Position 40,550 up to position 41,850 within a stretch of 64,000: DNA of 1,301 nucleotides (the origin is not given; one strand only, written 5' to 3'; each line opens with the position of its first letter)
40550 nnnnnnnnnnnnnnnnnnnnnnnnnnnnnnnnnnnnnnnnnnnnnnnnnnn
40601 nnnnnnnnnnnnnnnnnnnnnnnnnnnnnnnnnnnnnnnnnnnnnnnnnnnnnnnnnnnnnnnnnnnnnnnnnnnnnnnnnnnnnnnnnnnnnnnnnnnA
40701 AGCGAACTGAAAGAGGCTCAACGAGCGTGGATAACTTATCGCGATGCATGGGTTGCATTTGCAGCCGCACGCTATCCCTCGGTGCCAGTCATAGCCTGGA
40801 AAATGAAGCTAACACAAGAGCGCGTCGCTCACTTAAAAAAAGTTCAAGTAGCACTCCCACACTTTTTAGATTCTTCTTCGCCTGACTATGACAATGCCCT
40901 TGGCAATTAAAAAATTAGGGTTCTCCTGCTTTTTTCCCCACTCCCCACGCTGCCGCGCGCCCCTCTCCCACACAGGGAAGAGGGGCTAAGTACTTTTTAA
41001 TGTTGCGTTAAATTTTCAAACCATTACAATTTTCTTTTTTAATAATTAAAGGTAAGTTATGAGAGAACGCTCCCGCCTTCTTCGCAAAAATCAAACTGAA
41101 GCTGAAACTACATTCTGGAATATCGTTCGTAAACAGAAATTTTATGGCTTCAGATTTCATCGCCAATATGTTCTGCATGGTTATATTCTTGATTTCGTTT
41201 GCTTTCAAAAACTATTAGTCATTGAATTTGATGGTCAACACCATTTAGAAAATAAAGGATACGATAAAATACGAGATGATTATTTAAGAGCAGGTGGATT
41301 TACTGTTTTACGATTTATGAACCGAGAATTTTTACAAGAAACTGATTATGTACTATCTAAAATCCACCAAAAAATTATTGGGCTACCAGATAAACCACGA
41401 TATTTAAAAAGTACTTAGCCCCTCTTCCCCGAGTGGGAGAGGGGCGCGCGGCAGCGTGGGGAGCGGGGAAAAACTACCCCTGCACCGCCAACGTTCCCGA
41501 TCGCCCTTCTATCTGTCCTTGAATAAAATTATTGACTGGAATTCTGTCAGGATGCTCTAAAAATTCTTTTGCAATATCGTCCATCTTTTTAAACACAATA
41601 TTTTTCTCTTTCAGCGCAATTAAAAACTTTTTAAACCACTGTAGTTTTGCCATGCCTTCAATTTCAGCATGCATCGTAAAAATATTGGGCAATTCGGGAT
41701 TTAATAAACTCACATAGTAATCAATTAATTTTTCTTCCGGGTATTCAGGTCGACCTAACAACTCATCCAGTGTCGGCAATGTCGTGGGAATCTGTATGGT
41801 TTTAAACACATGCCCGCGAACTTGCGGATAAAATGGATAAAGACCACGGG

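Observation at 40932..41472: DUF559 (VSR-like) nuclease gene enclosed by ~66-bp, ~94%-identical inverted repeats that are each internally palindromic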

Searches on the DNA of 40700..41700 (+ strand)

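Call 78: search_dna_similar(query=window:40925-41480:+, collection=plasmids, mode=distant, max_rows=25, max_evalue=0.001)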
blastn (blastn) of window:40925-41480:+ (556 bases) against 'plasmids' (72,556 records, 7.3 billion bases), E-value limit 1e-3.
No match.

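Call 94: search_rna_families(source=window, start=40700, end=41700, threshold=evalue, max_evalue=1)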
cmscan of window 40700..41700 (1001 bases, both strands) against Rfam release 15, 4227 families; matches with E-value up to 1: 0.
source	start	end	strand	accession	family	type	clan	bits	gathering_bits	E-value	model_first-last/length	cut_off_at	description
